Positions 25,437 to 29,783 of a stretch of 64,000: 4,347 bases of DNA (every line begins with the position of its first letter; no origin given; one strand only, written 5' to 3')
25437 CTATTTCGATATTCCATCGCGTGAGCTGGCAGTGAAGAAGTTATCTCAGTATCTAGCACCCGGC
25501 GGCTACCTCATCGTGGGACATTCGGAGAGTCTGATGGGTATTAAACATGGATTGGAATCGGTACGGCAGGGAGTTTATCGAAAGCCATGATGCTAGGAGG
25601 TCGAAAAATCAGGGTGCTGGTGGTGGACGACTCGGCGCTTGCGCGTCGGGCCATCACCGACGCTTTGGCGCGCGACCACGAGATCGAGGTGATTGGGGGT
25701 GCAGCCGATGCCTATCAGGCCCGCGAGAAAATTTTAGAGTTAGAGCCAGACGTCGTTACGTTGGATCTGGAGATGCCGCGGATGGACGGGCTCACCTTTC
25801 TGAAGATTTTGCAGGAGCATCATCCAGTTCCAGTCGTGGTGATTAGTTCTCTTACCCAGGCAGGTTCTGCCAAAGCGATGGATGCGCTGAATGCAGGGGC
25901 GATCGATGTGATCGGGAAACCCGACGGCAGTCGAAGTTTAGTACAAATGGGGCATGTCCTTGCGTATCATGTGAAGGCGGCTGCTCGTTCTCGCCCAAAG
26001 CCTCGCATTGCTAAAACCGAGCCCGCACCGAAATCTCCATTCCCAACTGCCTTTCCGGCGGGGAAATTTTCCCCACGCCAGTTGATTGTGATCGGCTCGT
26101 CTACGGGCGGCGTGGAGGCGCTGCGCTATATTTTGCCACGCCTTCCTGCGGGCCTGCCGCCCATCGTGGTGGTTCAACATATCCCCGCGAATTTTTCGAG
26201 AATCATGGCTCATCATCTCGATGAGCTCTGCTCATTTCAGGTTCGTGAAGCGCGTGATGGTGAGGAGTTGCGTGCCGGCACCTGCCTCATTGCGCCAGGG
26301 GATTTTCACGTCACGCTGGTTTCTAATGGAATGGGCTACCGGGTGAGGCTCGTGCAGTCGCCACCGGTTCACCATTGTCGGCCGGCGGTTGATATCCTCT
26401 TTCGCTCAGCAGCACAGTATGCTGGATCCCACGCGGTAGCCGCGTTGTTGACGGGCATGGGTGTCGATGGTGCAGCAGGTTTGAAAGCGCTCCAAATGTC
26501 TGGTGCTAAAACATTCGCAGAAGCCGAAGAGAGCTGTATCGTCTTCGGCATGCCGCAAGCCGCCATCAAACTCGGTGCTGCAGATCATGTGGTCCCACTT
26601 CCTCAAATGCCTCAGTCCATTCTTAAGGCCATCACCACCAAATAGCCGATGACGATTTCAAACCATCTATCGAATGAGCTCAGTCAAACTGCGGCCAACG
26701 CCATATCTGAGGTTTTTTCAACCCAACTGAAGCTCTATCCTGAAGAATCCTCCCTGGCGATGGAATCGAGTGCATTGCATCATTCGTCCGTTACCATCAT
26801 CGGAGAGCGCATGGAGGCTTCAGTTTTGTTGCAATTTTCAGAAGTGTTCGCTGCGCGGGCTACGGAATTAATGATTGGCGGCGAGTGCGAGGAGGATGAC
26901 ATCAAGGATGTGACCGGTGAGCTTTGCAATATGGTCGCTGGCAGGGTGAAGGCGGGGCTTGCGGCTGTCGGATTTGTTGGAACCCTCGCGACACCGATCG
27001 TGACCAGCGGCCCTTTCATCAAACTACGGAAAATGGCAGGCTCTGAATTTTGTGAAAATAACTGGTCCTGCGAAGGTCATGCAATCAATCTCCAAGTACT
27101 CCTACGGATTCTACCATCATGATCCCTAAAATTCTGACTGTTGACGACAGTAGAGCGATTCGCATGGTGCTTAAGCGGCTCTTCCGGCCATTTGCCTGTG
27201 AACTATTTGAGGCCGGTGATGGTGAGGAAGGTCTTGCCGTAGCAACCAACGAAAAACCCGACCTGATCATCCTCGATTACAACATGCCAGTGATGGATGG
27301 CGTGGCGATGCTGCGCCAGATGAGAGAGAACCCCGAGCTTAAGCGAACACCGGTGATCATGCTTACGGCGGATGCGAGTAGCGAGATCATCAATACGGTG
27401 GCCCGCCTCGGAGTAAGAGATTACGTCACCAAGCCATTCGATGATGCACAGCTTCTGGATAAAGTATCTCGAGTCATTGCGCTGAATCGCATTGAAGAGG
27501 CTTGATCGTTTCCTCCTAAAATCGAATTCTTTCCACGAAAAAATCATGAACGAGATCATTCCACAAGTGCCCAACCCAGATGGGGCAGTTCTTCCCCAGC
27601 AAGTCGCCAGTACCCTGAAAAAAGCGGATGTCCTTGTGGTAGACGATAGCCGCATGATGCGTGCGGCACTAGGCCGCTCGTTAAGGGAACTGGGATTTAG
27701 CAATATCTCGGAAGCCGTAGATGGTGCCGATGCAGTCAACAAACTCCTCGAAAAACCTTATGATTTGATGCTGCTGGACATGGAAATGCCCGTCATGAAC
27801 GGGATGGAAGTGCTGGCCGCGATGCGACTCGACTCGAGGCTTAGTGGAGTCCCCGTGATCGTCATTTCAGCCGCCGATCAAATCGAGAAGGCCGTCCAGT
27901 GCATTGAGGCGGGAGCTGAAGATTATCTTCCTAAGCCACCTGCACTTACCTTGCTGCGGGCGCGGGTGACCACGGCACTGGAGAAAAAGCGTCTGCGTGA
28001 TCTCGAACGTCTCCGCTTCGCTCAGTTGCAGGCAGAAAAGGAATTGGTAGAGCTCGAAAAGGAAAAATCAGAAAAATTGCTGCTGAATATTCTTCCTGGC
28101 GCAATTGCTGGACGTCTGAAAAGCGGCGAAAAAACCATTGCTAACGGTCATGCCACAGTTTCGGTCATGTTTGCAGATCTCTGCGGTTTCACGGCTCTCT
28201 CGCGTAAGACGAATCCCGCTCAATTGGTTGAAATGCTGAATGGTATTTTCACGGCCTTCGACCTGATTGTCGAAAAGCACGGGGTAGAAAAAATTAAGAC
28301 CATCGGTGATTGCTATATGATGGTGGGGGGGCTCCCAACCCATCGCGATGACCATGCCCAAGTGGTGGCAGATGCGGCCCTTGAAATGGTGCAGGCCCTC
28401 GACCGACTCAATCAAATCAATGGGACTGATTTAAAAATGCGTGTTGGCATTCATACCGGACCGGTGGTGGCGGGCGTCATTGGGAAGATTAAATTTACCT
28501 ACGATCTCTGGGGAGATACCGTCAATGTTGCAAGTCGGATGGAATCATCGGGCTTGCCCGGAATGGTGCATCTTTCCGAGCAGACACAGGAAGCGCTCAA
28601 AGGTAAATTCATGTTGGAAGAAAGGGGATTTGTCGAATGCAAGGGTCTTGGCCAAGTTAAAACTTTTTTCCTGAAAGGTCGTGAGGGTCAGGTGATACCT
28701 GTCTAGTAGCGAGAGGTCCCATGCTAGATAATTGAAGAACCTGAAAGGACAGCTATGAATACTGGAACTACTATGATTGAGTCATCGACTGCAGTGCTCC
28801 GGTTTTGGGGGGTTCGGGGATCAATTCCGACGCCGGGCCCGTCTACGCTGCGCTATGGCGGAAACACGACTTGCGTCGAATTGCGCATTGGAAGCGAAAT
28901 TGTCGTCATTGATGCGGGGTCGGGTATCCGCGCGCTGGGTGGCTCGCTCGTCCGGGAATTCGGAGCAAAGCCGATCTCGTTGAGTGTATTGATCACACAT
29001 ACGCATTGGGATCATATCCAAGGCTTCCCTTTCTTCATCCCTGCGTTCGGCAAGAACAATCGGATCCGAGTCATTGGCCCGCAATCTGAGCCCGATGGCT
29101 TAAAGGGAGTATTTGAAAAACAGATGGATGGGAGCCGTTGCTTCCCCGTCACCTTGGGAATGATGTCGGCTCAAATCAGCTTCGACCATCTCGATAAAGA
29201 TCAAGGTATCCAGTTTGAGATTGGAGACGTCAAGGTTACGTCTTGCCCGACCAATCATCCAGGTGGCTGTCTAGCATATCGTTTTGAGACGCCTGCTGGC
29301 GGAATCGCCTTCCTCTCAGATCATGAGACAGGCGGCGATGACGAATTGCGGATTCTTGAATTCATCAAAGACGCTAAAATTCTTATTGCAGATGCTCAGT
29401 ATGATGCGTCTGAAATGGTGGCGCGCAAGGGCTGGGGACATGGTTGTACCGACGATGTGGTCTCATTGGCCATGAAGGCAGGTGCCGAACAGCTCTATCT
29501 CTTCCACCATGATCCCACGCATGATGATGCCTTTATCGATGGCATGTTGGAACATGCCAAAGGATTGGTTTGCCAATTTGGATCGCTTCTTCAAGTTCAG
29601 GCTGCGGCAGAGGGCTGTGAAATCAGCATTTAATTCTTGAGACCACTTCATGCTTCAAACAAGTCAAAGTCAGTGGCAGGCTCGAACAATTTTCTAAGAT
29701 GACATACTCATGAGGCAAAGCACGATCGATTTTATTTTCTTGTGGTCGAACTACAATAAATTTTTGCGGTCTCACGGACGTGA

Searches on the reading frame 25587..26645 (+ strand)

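Call 14: search_protein_families(library=pfam, proteins=[window:25587-26645:+], max_evalue=0.001)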
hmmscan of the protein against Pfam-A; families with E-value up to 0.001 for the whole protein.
window:25587-26645:+ (352 aa): 2 families
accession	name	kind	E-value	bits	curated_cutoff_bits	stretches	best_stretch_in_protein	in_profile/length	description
PF01339.22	CheB_methylest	-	3.4e-61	206.4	24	1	167-345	1-174/174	CheB methylesterase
PF00072.30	Response_reg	-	1.8e-22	80.1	30.2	1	10-120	1-108/111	Response regulator receiver domain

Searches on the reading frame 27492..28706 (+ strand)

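Call 14: search_protein_families(library=pfam, proteins=[window:27492-28706:+], max_evalue=0.001)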
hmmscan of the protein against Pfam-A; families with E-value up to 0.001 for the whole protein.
window:27492-28706:+ (404 aa): 2 families
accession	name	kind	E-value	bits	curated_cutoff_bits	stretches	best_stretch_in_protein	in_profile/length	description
PF00211.25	Guanylate_cyc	-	1.7e-63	214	21.9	1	219-396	5-183/183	Adenylate and Guanylate cyclase catalytic domain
PF00072.30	Response_reg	-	6.8e-28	97.5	30.2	1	47-159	1-110/111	Response regulator receiver domain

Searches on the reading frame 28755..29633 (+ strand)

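Call 14: search_protein_families(library=pfam, proteins=[window:28755-29633:+], max_evalue=0.001)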
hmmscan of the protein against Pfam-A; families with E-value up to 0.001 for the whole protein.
window:28755-29633:+ (292 aa): 2 families
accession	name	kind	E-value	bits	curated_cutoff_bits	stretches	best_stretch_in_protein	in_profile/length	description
PF12706.13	Lactamase_B_2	-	2.1e-17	63.8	27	1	50-252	3-200/200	Beta-lactamase superfamily domain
PF00753.33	Lactamase_B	-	1.3e-07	32.3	22.7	1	35-199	3-159/196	Metallo-beta-lactamase superfamily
